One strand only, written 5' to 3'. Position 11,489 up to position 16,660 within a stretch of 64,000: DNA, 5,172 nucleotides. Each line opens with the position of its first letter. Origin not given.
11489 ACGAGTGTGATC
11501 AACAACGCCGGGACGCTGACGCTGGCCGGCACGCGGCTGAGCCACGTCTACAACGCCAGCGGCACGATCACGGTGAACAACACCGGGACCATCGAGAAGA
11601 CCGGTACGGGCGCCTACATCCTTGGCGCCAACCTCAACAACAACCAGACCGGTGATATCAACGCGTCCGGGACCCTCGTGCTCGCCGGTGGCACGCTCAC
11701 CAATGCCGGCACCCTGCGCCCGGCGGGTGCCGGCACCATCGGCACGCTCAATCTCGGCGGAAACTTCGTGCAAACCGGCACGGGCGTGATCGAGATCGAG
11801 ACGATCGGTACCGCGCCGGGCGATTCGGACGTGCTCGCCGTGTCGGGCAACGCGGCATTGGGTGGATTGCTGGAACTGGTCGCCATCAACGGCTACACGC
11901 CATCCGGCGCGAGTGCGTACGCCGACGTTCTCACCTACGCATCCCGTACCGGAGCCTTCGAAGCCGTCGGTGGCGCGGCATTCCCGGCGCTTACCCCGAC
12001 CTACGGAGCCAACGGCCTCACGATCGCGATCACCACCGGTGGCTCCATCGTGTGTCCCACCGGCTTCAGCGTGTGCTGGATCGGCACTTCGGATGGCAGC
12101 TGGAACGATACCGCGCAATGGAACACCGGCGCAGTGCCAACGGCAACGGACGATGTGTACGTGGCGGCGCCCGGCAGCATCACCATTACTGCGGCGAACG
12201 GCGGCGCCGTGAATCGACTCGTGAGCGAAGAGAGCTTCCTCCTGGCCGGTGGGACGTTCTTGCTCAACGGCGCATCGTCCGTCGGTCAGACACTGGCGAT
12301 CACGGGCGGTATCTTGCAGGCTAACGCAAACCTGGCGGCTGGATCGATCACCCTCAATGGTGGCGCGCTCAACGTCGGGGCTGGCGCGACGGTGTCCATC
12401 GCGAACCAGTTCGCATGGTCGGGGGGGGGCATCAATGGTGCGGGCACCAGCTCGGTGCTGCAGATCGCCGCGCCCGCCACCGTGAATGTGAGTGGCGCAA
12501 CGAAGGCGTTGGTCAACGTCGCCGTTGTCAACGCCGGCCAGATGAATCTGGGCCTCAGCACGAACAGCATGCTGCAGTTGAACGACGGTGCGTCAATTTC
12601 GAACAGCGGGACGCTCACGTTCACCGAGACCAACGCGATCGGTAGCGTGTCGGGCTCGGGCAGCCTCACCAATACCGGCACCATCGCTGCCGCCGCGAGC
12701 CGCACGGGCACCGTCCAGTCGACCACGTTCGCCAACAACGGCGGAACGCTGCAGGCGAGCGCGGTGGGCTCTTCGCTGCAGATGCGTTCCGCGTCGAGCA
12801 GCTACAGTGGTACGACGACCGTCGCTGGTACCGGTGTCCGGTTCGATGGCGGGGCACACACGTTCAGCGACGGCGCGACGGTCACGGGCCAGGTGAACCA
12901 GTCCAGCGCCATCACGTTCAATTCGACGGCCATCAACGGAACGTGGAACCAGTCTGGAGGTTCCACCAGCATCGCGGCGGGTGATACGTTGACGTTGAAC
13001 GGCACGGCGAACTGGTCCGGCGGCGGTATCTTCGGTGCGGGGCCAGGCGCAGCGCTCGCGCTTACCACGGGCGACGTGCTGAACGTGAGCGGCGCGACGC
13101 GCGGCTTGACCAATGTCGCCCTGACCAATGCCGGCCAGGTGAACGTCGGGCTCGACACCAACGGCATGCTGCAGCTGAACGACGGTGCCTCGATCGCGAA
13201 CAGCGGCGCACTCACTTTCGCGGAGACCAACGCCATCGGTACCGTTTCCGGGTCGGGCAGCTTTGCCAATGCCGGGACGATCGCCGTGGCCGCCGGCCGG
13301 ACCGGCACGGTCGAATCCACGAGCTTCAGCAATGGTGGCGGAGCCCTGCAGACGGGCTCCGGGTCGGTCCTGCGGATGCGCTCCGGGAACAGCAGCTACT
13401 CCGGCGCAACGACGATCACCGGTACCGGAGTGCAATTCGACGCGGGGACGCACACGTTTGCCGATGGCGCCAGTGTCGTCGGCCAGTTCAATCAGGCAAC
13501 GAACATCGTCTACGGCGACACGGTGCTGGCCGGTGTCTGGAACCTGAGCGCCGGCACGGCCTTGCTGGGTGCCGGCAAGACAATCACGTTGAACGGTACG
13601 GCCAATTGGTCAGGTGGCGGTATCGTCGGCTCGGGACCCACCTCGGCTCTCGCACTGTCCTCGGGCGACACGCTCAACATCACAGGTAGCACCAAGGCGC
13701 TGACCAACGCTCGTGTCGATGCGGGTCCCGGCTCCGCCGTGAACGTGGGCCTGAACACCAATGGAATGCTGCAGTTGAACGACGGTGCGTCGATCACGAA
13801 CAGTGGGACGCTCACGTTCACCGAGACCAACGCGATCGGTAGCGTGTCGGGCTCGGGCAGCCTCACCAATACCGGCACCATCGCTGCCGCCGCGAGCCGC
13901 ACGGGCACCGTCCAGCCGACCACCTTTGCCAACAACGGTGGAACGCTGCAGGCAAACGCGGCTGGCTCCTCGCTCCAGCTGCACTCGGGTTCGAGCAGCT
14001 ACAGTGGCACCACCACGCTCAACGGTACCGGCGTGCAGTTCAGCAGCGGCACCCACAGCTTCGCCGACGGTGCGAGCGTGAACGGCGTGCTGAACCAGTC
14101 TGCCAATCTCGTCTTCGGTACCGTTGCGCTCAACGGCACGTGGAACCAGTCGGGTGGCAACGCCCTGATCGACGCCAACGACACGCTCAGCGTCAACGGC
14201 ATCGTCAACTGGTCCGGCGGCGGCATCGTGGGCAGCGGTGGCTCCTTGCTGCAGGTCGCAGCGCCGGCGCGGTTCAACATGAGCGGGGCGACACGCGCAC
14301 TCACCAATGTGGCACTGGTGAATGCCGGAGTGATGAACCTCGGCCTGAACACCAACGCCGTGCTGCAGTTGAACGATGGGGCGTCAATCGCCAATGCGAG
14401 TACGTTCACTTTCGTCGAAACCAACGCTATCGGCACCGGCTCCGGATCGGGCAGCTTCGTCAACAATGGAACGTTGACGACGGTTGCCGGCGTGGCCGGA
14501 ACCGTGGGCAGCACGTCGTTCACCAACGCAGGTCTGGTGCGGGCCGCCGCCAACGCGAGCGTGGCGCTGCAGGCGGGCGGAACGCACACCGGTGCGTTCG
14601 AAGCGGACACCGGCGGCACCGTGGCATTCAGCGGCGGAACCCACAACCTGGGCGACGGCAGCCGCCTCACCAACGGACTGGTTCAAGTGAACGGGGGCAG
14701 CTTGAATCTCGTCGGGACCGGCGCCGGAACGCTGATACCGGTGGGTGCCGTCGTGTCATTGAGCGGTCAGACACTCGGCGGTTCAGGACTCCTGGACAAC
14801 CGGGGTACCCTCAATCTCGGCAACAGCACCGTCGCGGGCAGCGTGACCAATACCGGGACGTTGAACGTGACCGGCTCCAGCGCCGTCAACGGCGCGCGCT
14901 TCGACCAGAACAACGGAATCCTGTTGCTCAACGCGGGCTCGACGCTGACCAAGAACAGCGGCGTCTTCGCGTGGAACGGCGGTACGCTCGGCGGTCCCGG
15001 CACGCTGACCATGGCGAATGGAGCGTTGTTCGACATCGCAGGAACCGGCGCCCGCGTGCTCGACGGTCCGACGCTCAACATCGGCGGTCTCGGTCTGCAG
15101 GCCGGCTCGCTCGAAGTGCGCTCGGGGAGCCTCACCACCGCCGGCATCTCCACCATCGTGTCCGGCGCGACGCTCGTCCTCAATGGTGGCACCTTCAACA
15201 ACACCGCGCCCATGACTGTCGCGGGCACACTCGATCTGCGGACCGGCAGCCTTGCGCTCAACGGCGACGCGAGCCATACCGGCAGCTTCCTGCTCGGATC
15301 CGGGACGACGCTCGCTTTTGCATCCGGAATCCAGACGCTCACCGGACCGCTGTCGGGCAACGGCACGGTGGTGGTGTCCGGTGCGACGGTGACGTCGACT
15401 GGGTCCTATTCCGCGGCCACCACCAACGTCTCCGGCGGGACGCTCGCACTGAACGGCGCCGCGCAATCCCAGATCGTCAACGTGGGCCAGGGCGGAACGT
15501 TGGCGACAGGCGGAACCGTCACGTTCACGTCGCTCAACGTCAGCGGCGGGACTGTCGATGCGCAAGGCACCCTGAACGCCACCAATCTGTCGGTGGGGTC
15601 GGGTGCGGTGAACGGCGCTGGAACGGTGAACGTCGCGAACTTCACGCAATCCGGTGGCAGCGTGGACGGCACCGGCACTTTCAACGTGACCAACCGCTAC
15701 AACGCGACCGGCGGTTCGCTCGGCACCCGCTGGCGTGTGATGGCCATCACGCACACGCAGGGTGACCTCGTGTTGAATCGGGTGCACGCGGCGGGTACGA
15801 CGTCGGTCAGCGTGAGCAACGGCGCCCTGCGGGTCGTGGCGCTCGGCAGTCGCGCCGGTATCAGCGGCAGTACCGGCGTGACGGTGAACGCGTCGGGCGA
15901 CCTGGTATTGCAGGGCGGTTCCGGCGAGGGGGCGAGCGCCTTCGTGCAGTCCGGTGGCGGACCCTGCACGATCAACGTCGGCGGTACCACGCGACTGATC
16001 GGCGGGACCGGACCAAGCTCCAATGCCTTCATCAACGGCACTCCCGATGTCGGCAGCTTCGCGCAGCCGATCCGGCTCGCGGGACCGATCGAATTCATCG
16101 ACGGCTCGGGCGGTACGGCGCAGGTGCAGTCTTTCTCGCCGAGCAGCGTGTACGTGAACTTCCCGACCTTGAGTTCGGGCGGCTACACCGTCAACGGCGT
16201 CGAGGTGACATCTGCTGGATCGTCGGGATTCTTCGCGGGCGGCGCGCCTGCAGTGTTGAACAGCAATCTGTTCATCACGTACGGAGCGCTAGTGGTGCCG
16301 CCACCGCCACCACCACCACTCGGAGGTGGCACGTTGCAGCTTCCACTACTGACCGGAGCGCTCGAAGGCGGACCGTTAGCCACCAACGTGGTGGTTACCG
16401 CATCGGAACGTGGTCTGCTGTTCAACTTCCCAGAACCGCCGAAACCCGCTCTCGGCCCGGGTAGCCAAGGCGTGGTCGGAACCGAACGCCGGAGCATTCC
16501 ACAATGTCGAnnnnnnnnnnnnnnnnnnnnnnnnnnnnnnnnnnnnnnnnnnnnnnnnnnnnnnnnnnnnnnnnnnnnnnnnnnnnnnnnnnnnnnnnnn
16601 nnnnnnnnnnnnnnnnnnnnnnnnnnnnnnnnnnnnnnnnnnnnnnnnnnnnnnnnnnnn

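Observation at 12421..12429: In-frame G9 homopolymer in tpsA: candidate slipped-strand ON/truncated switch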

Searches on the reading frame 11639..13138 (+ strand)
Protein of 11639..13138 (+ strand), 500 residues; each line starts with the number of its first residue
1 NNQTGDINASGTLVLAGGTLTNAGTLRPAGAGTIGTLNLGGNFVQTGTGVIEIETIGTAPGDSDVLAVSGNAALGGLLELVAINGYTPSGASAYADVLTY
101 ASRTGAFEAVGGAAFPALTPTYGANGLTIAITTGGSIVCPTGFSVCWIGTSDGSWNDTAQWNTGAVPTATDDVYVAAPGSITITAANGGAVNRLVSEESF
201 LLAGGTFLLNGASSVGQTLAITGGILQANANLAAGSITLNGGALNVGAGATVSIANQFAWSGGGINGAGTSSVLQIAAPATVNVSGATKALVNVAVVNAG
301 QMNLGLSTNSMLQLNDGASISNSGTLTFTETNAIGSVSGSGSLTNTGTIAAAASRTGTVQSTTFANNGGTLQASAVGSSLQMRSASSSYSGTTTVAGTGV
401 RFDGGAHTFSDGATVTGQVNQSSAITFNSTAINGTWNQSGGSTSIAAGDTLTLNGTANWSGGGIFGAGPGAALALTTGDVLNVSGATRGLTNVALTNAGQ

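Call 10: find_related_loci(query=window:11639-13138:+, collection=genome_contigs, flank=10000)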
Query window:11639-13138:+ (500 aa) in genome_contigs; peptide patterns used: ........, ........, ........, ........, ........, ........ (x = any residue, [..] = any of these).
89 stretches matched a pattern; 4 encode a relative of the query (tblastn E <= 1e-3); 4 distinct loci.
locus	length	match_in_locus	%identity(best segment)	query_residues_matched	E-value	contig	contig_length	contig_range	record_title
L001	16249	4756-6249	67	1-500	0e+0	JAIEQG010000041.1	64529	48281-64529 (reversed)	MAG: Burkholderiales bacterium isolate co.spades.DASTOOL.2.5kb_123 c_000000443695, whole genome shotgun sequence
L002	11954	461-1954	66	1-500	0e+0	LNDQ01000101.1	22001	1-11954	MAG: Betaproteobacteria bacterium Ga0077523 Ga0077523_1078.1, whole genome shotgun sequence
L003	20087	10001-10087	62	147-175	1e-8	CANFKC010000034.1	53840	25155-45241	MAG: Chitinophagaceae bacterium isolate Jr-11may16-07 genome assembly, contig: Jr-11may16-C754, whole genome shotgun seq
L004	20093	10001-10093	59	145-175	1e-6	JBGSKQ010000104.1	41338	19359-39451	MAG: Saprospiraceae bacterium isolate JTS-AC184 k141_261103, whole genome shotgun sequence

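Call 16: find_related_loci(query=window:11639-13138:+, collection=metagenome_contigs, flank=10000)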
Query window:11639-13138:+ (500 aa) in metagenome_contigs; peptide patterns used: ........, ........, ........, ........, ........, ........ (x = any residue, [..] = any of these).
118 stretches matched a pattern; 3 encode a relative of the query (tblastn E <= 1e-3); 3 distinct loci.
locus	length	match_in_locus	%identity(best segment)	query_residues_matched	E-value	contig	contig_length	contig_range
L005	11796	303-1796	66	1-500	0e+0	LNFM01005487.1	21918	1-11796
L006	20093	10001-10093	52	147-177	2e-5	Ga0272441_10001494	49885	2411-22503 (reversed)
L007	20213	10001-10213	35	99-177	1e-4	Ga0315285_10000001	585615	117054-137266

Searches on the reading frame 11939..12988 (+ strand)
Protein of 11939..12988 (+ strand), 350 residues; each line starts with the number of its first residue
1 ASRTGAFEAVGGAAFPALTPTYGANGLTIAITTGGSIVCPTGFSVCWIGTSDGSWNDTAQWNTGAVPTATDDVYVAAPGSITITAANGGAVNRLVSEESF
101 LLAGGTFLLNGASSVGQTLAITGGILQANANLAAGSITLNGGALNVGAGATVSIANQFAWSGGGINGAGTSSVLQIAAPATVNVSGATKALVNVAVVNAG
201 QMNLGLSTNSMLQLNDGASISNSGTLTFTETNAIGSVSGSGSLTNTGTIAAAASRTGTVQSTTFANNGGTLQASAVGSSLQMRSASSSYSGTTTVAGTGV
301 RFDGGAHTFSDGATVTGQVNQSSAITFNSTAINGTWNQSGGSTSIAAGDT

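Call 8: find_homologous_proteins(query=window:11939-12988:+, max_evalue=1e-10)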
Query window:11939-12988:+: 8000 candidates shared short words with the query, none scored E <= 1e-10.

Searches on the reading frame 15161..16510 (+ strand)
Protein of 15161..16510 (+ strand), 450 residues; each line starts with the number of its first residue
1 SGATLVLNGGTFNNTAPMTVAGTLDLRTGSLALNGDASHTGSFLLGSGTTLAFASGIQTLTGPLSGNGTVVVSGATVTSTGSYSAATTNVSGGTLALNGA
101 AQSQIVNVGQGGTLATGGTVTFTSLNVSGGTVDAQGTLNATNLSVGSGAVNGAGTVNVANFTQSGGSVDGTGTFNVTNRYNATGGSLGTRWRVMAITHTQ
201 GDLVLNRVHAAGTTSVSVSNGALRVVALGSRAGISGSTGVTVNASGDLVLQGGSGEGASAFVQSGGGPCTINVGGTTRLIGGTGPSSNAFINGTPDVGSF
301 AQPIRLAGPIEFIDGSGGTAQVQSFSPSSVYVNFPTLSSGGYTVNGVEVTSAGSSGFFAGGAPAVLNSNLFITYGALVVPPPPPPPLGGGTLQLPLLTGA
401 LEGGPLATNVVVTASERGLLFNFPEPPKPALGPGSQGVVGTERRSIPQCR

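Call 27: find_homologous_proteins(query=window:15161-16510:+, max_evalue=1e-10)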
Query window:15161-16510:+ (450 aa): 1 proteins with E <= 1e-10 among 8000 candidates.
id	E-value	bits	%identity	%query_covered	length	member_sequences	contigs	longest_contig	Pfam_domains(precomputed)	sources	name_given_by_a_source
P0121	4.3e-34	136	35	85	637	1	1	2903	-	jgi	jgi:hypothetical protein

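Call 47: predict_structure(alignment_id=A4)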
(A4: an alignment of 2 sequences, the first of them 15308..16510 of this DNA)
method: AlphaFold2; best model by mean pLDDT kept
length: 401 residues; sequences in the alignment: 2
mean_pLDDT: 74.2   pTM: 0.71
mean pLDDT of the five models: 74.2, 73.5, 72.8, 71.4, 65.7
residues with pLDDT >= 90: 196; 70-90: 67; 50-70: 25; < 50: 113
segments of 3 or more residues with pLDDT < 50: 286-306, 311-315, 319-401
pLDDT, mean of each block of 10 residues (from residue 1): 91 86 94 93 94 93 95 97 97 98 97 97 97 91 96 94 95 93 93 94 94 88 87 90 68 64 79 68 52 42 47 47 34 39 30 28 26 35 42 28 30
secondary structure, 60 per line:
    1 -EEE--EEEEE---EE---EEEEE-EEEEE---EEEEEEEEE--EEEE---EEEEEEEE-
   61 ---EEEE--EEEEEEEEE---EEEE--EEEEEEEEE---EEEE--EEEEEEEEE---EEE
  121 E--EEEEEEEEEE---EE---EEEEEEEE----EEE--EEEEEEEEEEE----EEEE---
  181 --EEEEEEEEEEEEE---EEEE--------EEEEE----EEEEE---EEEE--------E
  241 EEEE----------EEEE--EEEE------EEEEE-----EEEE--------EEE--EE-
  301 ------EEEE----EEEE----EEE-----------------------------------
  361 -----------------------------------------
elements in order: E2-4 E7-11 E20-24 E26-30 E34-42 E45-48 E52-59 E64-67 E70-78 E82-85 E88-96 E100-103 E106-114 E118-121 E124-133 E142-149 E154-156 E159-169 E174-177 E183-195 E199-202 E211-215 E220-224 E228-231 E240-244 E255-258 E261-264 E271-275 E281-284 E293-295 E307-310 E315-318 E323-325

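Call 49: fold_search(model_id=the predicted structure, library=pdb)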
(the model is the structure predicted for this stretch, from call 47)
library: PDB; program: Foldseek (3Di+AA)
matches with E <= 10: 47; with E <= 0.001: 0
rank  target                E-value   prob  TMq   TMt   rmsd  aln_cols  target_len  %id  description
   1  7qpk_B                2.5e-01  0.09  0.17  0.18  15.7       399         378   10  Structure of the A-region of Awp14 from Candida glabrata (released 2023-01-18)
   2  2qv3                  4.0e-01  0.30  0.22  0.20  13.2       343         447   14  Crystal Structure of the Helicobacter pylori Vacuolating Toxin p55 Domain (released 2007-10-23)
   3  5uyt_A                4.6e-01  0.08  0.18  0.17  19.4       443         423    8  Crystal structure of ice binding protein from an Antarctic bacterium Flavobacteriaceae (released 2017-10-25)
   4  7jvi_A                1.2e+00  0.06  0.21  0.20  14.2       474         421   10  Crystal structure of a beta-helix domain retrieved from capybara gut metagenome (released 2021-09-08)
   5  7o9q_B                2.0e+00  0.03  0.16  0.19  13.9       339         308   15  Crystal structure of the Awp1 (adhesin-like wall protein 1) A-domain from Candida glabrata (released 2021-12-15)
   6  6n2b_B                2.0e+00  0.03  0.13  0.14  12.8       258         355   14  The Crystal Structure of Caldicellulosiruptor kristjanssonii Tapirin C-terminal domain (released 2018-12-19)
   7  7o9o                  2.0e+00  0.03  0.17  0.19  15.2       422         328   10  Crystal structure of the Awp3b (adhesin-like wall protein 3b) A-domain from Candida glabrata (released 2021-12-15)
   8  5uyt_B                2.2e+00  0.04  0.16  0.16  19.1       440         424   10  Crystal structure of ice binding protein from an Antarctic bacterium Flavobacteriaceae (released 2017-10-25)
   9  4rm6                  2.2e+00  0.04  0.16  0.09  19.0       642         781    8  Crystal structure of Hemopexin Binding Protein (released 2016-05-18)
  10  6z7p_A                2.5e+00  0.04  0.18  0.09  16.0       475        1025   13  Composite model of the Caulobacter crescentus S-layer bound to the O-antigen of lipopolysaccharide (released 2020-07-15)
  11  8e7f                  2.7e+00  0.21  0.17  0.12   9.3       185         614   16  Crystal structure of the autotransporter Ssp from Serratia marcescens. (released 2023-03-08)
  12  3d8v                  2.7e+00  0.02  0.10  0.10  13.3       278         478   12  Crystal structure of GlmU from Mycobacterium tuberculosis in complex with uridine-diphosphate-N-acetylglucosamine (released 2009-03-10)
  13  7o9p                  2.8e+00  0.03  0.18  0.21  15.6       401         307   11  Crystal structure of the Awp3b (adhesin-like wall protein 3b) A-domain from Candida glabrata showing a gadolinium cluste (released 2021-12-15)
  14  8c50_A                3.2e+00  0.03  0.18  0.19  14.7       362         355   11  Pontibacter korlensis curli subunit CsgA (released 2023-06-28)
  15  3fs8_B                3.4e+00  0.02  0.13  0.17  12.8       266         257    8  Crystal structure of QdtC, the dTDP-3-amino-3,6-dideoxy-D-glucose N-acetyl transferase from Thermoanaerobacterium ther (released 2009-02-17)
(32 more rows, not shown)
